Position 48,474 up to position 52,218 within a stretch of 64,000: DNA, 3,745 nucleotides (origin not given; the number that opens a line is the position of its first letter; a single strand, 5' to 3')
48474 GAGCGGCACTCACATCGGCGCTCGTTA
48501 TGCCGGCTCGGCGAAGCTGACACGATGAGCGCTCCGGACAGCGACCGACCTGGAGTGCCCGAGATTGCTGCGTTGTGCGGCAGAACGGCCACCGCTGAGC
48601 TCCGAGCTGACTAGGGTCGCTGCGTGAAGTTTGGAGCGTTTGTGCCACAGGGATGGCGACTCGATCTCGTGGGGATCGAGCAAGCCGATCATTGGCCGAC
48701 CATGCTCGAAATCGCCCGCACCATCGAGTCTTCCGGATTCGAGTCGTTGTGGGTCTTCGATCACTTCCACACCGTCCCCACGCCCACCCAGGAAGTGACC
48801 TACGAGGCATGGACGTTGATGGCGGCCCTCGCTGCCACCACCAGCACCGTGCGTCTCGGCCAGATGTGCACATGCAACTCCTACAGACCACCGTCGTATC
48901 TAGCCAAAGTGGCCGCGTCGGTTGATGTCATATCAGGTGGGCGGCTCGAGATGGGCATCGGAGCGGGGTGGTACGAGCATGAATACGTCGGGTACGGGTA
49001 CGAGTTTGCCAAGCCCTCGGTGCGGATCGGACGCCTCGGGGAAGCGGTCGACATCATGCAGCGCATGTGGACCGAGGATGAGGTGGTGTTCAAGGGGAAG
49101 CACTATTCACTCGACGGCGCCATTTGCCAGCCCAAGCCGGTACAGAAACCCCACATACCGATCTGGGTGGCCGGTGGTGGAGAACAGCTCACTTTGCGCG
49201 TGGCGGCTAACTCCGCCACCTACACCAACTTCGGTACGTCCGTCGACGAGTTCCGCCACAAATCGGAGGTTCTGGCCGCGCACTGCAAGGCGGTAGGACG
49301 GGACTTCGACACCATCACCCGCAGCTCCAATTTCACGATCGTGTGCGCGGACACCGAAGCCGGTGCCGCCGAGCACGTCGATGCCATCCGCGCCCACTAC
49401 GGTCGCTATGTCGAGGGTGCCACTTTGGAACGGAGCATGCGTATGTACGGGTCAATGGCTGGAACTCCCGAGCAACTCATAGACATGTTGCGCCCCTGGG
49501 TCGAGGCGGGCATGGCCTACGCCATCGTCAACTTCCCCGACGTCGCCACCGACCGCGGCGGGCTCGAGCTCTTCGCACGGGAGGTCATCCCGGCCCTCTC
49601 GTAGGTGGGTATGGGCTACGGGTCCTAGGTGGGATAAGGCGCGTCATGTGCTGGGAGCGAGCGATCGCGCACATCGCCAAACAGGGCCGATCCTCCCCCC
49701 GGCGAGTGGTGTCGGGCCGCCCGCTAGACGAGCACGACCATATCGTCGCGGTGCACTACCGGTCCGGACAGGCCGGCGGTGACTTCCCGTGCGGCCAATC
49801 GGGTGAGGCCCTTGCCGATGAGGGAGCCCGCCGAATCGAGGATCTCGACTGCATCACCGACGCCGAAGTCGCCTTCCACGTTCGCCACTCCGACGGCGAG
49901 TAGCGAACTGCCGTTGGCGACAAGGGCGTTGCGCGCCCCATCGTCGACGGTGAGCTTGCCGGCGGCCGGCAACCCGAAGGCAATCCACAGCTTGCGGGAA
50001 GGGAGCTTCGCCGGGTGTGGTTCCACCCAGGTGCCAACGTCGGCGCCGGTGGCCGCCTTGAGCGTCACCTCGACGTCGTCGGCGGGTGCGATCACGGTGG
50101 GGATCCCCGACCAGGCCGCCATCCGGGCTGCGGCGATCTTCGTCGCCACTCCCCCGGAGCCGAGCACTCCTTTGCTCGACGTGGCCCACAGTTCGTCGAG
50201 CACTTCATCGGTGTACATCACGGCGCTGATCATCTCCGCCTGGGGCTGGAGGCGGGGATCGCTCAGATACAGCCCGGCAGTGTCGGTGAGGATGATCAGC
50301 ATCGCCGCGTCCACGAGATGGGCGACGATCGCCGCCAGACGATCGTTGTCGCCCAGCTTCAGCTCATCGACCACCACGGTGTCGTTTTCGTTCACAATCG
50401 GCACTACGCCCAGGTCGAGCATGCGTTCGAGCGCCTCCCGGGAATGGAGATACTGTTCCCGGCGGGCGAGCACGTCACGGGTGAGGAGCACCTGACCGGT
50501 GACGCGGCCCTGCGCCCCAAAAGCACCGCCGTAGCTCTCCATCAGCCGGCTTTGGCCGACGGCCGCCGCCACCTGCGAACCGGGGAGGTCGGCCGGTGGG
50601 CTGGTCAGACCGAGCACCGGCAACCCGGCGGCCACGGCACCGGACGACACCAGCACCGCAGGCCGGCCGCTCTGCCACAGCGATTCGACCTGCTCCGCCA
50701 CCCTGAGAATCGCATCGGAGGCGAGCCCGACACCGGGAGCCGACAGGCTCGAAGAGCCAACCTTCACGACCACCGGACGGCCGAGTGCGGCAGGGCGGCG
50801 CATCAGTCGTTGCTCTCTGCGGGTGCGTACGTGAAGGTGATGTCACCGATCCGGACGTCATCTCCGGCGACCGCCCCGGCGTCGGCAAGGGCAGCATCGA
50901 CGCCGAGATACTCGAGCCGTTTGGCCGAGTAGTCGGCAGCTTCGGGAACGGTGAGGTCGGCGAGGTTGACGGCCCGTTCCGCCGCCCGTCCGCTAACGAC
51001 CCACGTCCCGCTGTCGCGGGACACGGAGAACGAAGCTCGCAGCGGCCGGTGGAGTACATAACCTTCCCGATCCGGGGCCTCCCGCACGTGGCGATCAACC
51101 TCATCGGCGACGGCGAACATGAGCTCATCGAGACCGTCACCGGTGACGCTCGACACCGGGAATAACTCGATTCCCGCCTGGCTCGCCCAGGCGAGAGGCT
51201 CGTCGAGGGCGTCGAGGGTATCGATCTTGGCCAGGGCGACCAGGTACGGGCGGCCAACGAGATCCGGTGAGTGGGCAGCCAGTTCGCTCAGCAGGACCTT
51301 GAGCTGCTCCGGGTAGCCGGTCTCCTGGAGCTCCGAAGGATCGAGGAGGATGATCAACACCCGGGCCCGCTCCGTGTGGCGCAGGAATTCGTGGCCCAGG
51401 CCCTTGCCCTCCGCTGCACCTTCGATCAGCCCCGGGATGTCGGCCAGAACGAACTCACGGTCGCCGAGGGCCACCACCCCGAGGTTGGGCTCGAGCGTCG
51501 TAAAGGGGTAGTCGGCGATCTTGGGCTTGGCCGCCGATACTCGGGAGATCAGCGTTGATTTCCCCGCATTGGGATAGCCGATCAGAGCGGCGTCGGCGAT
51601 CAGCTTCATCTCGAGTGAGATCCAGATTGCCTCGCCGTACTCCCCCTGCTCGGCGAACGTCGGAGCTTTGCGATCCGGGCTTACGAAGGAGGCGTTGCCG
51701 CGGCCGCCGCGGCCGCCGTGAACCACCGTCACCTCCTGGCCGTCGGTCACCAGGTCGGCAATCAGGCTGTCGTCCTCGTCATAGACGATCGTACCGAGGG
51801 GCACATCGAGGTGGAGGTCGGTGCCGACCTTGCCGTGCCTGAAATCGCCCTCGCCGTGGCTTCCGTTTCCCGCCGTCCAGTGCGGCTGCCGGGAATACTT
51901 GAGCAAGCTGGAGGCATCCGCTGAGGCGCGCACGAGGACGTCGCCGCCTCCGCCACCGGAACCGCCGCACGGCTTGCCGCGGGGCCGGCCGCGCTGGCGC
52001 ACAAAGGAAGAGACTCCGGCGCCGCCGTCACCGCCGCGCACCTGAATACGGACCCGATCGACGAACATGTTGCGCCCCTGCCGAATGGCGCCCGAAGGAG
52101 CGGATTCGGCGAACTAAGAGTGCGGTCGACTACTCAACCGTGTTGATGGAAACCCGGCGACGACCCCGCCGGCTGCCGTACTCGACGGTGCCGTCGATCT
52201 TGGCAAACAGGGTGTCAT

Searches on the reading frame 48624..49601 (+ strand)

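Call 76: search_protein_families(library=pfam, proteins=[window:48624-49601:+], max_evalue=0.00001)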
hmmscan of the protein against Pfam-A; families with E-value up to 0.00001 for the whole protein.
window:48624-49601:+ (326 aa): 1 family
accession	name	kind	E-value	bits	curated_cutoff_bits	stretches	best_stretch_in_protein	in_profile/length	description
PF00296.26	Bac_luciferase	-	3.8e-53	181.3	27.9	1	1-295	1-310/314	Luciferase-like monooxygenase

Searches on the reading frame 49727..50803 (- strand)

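Call 76: search_protein_families(library=pfam, proteins=[window:49727-50803:-], max_evalue=0.00001)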
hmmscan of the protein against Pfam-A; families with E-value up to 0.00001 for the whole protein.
window:49727-50803:- (359 aa): 2 families
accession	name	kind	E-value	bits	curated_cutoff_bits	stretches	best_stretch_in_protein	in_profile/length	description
PF00696.33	AA_kinase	-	1.4e-39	136.6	24.9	1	11-239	3-233/234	Amino acid kinase family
PF01472.26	PUA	-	9.7e-15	54.7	24.8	1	282-343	1-61/74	PUA domain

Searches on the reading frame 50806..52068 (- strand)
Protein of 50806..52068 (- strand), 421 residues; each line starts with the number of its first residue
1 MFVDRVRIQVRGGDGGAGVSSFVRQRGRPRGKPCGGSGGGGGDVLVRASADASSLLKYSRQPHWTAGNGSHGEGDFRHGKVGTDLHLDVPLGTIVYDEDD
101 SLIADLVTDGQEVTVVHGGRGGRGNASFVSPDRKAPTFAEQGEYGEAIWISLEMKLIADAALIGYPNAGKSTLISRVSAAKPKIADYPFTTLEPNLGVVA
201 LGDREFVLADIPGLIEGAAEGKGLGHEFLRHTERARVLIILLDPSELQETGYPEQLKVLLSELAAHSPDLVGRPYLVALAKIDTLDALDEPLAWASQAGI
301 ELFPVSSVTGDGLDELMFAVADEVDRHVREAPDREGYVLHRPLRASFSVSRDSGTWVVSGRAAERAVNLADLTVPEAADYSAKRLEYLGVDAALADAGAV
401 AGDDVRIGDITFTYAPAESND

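Call 76: search_protein_families(library=pfam, proteins=[window:50806-52068:-], max_evalue=0.00001)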
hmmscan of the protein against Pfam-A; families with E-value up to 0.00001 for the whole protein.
window:50806-52068:- (421 aa): 4 families
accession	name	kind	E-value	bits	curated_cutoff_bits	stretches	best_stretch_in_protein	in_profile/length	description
PF01018.28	GTP1_OBG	-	3.9e-49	166.7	27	1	3-156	1-155/155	GTP1/OBG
PF01926.29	MMR_HSR1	-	1.1e-24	87.2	21.9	1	160-264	2-97/113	50S ribosome-binding GTPase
PF09269.16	DUF1967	-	9.3e-16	58.1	27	1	347-414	1-70/70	Domain of unknown function (DUF1967)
PF02421.24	FeoB_N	-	1.2e-10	41.5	27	1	160-316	3-152/156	Ferrous iron transport protein B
